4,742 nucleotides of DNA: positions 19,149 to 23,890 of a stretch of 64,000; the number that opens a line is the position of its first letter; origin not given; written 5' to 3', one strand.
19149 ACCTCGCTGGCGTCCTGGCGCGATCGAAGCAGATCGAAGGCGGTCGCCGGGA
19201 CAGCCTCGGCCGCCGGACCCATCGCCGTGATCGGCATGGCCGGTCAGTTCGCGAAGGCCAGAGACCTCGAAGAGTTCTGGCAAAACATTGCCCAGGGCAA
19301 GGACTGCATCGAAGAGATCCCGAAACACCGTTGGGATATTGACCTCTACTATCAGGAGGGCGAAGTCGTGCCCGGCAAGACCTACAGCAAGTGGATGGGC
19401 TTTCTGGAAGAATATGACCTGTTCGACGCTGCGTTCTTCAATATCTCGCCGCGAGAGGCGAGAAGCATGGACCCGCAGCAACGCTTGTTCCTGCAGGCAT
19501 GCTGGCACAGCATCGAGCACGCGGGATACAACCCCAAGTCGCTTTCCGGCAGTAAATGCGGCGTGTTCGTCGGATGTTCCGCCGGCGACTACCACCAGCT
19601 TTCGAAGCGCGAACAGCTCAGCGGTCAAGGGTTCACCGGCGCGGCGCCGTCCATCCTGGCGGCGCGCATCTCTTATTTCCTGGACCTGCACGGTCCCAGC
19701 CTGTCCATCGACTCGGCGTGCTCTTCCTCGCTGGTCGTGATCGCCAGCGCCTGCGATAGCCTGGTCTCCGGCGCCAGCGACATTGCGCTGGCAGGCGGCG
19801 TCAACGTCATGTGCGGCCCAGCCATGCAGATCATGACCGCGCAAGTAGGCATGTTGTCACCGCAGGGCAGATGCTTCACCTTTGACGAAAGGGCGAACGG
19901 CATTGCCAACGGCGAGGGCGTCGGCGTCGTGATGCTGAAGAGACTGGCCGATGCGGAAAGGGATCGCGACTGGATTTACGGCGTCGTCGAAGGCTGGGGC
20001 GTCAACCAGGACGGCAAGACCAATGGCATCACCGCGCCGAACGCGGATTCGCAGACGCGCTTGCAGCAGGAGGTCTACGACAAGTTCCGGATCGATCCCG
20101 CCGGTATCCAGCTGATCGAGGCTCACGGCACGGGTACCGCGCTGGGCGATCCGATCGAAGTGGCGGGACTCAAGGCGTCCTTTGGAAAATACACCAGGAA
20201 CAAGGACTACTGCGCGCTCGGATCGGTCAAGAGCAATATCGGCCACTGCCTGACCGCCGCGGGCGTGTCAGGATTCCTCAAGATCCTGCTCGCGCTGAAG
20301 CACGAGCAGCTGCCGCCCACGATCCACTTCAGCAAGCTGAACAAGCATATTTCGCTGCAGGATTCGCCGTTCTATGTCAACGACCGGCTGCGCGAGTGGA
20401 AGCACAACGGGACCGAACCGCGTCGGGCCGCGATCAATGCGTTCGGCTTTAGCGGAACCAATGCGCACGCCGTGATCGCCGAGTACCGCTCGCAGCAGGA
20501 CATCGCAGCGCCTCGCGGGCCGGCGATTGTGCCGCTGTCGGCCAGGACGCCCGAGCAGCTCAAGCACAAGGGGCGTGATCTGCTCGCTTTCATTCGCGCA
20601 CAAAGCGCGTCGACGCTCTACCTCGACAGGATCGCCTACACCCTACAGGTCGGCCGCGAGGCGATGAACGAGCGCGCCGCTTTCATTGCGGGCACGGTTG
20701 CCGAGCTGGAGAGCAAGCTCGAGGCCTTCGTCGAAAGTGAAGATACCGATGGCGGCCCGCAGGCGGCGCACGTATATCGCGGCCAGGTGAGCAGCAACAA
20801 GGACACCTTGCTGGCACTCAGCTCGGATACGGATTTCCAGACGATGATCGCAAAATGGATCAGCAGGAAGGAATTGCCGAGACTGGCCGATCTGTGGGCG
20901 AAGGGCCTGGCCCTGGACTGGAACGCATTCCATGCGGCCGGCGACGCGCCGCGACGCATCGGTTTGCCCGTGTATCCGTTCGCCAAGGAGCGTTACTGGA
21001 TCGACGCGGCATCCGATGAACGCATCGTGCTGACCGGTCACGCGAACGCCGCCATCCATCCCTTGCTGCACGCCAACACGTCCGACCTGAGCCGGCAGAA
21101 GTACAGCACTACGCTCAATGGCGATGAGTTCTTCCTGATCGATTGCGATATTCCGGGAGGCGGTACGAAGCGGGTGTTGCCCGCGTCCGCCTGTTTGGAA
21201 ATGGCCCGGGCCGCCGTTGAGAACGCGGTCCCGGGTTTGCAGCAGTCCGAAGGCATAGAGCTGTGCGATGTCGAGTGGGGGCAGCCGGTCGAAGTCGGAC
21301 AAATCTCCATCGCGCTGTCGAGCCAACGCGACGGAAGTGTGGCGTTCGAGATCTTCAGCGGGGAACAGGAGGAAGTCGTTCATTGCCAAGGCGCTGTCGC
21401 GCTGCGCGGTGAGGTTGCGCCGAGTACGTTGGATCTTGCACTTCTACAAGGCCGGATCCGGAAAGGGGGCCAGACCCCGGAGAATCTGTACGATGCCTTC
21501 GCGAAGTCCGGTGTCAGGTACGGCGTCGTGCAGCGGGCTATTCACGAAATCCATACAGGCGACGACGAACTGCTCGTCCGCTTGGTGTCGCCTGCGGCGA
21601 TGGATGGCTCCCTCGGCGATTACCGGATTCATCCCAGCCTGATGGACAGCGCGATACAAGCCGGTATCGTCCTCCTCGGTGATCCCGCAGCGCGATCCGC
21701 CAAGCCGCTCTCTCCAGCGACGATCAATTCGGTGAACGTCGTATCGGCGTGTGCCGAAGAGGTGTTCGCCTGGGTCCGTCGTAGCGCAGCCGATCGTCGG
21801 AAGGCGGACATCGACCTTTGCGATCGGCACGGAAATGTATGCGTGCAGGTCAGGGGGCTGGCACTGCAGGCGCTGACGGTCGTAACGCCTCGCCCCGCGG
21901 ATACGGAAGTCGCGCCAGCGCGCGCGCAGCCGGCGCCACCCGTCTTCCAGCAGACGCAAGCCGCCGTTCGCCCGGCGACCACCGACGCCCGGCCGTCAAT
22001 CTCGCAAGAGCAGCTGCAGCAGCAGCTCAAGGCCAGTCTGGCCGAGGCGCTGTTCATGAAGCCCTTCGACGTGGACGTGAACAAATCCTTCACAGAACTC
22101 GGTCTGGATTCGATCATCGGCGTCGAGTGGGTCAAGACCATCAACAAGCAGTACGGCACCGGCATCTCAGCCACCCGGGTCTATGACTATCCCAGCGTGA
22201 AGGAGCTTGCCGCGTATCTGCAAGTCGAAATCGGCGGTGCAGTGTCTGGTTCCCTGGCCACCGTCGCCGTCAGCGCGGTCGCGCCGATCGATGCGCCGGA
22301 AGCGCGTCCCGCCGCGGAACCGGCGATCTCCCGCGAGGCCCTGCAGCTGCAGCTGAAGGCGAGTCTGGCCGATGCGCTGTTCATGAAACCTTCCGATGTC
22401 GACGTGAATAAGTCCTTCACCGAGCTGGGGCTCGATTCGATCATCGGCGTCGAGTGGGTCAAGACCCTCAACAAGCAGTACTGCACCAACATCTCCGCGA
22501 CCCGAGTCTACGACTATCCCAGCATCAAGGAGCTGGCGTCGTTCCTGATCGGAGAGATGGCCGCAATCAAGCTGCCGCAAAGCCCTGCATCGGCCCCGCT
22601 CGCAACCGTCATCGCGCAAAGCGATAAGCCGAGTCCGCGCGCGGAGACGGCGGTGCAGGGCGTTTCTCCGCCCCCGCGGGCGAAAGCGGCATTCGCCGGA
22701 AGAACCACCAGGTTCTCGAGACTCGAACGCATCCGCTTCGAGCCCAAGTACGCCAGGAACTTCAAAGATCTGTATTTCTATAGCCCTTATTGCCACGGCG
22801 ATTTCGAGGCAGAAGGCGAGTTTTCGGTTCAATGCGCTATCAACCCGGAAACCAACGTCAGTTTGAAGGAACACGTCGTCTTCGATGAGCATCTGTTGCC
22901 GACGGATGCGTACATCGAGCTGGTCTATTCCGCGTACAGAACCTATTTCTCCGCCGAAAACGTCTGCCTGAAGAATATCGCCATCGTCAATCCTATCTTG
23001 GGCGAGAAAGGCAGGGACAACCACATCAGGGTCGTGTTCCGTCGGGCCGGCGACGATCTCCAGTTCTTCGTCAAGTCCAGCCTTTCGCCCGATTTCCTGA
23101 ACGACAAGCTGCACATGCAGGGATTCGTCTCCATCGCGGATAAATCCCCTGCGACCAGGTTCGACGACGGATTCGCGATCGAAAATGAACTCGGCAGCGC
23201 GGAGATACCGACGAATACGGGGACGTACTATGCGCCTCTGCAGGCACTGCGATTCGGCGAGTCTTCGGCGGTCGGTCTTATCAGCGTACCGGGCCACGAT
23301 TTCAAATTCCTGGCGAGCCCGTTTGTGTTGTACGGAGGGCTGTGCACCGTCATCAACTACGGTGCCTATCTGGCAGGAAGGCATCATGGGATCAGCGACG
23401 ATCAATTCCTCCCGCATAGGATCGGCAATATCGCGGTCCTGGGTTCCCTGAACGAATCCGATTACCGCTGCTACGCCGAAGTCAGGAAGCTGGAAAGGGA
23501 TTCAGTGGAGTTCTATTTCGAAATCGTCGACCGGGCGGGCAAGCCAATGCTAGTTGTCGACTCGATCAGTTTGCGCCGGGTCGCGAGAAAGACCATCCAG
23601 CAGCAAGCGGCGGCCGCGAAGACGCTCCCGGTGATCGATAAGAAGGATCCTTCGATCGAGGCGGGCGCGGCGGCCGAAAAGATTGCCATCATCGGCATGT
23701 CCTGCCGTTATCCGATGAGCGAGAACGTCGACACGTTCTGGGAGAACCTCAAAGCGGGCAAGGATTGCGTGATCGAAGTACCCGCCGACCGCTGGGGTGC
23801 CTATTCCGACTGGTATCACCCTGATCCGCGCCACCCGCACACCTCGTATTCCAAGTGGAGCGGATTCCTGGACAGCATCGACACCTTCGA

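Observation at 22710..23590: Orphan DH-like double-hotdog domain in a non-canonical position (after tandem beta-branching ACPs, before KS4)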

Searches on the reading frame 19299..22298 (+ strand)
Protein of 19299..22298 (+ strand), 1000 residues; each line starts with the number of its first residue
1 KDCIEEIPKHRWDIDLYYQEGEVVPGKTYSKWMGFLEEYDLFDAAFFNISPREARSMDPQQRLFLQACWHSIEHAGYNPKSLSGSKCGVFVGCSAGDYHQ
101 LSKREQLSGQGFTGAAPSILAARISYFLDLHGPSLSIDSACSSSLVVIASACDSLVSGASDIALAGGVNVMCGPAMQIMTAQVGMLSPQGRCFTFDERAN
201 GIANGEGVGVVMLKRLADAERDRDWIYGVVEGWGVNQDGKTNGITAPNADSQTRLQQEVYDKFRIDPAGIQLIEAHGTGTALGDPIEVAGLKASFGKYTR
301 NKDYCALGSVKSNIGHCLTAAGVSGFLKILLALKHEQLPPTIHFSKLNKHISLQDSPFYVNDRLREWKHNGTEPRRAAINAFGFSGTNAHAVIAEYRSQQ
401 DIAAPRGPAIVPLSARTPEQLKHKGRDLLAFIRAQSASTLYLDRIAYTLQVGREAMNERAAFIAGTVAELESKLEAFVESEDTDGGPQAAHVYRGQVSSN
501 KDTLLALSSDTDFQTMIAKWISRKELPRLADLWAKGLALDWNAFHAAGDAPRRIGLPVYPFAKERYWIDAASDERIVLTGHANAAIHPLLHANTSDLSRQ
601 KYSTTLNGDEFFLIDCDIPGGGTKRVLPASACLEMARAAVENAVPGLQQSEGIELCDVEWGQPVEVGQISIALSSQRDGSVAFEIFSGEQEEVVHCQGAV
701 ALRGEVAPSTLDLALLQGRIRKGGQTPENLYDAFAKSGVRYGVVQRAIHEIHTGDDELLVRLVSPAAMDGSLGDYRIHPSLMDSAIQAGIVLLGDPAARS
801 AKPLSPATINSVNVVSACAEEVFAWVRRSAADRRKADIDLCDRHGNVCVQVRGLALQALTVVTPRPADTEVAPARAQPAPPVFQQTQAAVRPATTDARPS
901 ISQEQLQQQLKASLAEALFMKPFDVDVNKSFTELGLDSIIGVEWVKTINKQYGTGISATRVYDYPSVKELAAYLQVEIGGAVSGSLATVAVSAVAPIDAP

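Call 6: search_protein_families(library=pfam, proteins=[window:19299-22298:+], max_evalue=0.001)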
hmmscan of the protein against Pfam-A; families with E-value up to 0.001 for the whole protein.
window:19299-22298:+ (1000 aa): 9 families
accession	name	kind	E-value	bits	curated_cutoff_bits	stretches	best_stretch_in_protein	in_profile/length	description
PF00109.32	ketoacyl-synt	-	4.4e-78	262.8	20.8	1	1-219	30-252/252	Beta-ketoacyl synthase, N-terminal domain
PF02801.28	Ketoacyl-synt_C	-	4.5e-41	140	20.8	1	227-344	1-118/119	Beta-ketoacyl synthase, C-terminal domain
PF14765.12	PS-DH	-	1.4e-22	80.5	23.7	1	726-862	18-162/166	Polyketide synthase dehydratase N-terminal domain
PF22336.2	RhiE-like_linker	-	4.2e-17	62.3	27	1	413-479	2-65/67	RhiE-like, KS-MAT linker domain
PF21089.3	PKS_DH_N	-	5.3e-15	55.7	27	1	587-687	1-102/103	Polyketide synthase dehydratase domain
PF00550.31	PP-binding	-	1.9e-14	54.1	20.8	1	908-974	1-67/67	Phosphopantetheine attachment site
PF16197.11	KAsynt_C_assoc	-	1.4e-12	48.5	33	1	348-459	2-107/111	Ketoacyl-synthetase C-terminal extension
PF22621.2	CurL-like_PKS_C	-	2e-11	44.1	27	1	410-474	2-64/64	CurL-like, PKS C-terminal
PF00108.29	Thiolase_N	-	5.7e-05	23.1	26.4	1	131-173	75-117/260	Thiolase, N-terminal domain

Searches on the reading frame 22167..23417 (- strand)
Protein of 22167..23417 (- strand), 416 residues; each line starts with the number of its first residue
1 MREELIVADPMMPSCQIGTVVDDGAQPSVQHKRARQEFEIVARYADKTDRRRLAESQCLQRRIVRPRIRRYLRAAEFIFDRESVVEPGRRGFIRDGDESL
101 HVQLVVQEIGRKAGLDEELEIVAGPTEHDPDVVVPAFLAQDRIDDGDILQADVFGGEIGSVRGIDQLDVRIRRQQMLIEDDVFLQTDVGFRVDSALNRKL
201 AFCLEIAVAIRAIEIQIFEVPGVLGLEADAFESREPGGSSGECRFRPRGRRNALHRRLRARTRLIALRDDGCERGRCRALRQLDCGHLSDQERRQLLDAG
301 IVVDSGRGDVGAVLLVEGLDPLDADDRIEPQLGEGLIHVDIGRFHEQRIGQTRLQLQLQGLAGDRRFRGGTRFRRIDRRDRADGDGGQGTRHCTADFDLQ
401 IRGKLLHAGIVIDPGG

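Call 84: search_protein_families(library=pfam, proteins=[window:22167-23417:-], max_evalue=0.001)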
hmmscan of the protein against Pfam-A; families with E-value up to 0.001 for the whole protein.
window:22167-23417:- (416 aa): 0 families

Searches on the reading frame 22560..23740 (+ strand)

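Call 4: search_protein_families(library=pfam, proteins=[window:22560-23740:+], max_evalue=10)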
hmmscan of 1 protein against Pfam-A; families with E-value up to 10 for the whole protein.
window:22560-23740:+ (393 aa): 3 families
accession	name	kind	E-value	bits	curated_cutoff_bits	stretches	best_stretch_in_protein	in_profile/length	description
PF21089.3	PKS_DH_N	-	1.5e-09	38.1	27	1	86-171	14-100/103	Polyketide synthase dehydratase domain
PF14765.12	PS-DH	-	0.00047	20.2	23.7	1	221-344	34-162/166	Polyketide synthase dehydratase N-terminal domain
PF00109.32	ketoacyl-synt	-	0.026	14.6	20.8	1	373-393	2-22/252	Beta-ketoacyl synthase, N-terminal domain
